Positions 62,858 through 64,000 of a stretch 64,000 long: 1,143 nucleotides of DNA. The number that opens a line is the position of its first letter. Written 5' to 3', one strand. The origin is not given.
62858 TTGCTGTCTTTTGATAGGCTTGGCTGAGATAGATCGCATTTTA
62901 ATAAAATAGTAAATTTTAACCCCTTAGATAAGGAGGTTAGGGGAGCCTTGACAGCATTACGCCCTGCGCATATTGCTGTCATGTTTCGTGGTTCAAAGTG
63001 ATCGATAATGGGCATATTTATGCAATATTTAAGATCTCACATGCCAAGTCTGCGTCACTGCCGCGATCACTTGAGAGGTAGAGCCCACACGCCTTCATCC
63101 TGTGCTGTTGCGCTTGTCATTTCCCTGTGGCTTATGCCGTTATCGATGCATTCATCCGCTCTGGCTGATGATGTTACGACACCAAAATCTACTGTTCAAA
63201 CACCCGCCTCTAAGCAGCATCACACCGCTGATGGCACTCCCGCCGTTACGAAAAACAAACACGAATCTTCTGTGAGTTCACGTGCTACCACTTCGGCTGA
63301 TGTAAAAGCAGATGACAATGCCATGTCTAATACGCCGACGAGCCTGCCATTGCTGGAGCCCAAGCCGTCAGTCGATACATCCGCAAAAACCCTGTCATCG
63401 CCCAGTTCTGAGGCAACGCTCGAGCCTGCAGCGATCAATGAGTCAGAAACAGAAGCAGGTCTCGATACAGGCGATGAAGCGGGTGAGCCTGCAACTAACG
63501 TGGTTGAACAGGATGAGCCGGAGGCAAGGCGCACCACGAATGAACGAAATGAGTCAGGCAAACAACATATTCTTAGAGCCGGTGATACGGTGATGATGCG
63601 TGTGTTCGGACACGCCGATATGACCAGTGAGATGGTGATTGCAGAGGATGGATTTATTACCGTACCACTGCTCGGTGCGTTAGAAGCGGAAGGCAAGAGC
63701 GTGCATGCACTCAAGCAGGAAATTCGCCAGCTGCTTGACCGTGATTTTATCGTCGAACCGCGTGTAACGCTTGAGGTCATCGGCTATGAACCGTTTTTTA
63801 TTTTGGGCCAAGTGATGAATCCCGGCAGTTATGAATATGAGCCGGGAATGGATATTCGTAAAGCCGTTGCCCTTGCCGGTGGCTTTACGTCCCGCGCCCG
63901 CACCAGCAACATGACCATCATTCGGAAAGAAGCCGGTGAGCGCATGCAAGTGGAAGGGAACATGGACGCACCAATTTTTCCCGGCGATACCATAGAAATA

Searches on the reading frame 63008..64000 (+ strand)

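Call 3: search_protein_families(library=pfam, proteins=[window:63008-64000:+], max_evalue=1)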
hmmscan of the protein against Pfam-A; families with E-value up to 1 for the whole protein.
window:63008-64000:+ (331 aa): 5 families
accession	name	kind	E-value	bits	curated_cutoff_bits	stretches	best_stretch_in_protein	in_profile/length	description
PF02563.21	Poly_export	-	1.3e-15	57.8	28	1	184-257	4-76/77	Polysaccharide biosynthesis/export protein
PF10531.15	SLBB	-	1.3e-13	51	27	1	263-314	2-52/55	SLBB domain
PF22461.2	SLBB_2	-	3e-06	27.7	27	1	263-315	3-57/79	SLBB domain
PF04148.18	Erv26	-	0.16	12.3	22.2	1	26-84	131-187/202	Transmembrane adaptor Erv26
PF15279.11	SOBP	-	0.39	11.6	35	1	1-169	37-193/325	Sine oculis-binding protein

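Call 4: search_protein_families(library=ncbifam, proteins=[window:63008-64000:+], max_evalue=1)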
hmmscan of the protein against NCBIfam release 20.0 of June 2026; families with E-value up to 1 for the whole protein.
window:63008-64000:+ (331 aa): 4 families
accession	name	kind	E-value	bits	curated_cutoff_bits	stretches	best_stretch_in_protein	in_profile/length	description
TIGR03028.1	EpsE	equivalog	1.3e-19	70.5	262.65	2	189-260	4-76/239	polysaccharide export protein EpsE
NF041843.1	EpsY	equivalog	1.9e-19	69.7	320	1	182-311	48-178/211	exopolysaccharide export protein EpsY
TIGR03027.2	pepcterm_export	equivalog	1.1e-18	67.5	180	1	187-315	3-137/169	XrtA/PEP-CTERM system exopolysaccharide export protein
NF011658.0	PRK15078.1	subfamily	2.9e-07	29.6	333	1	210-319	119-230/380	polysaccharide export protein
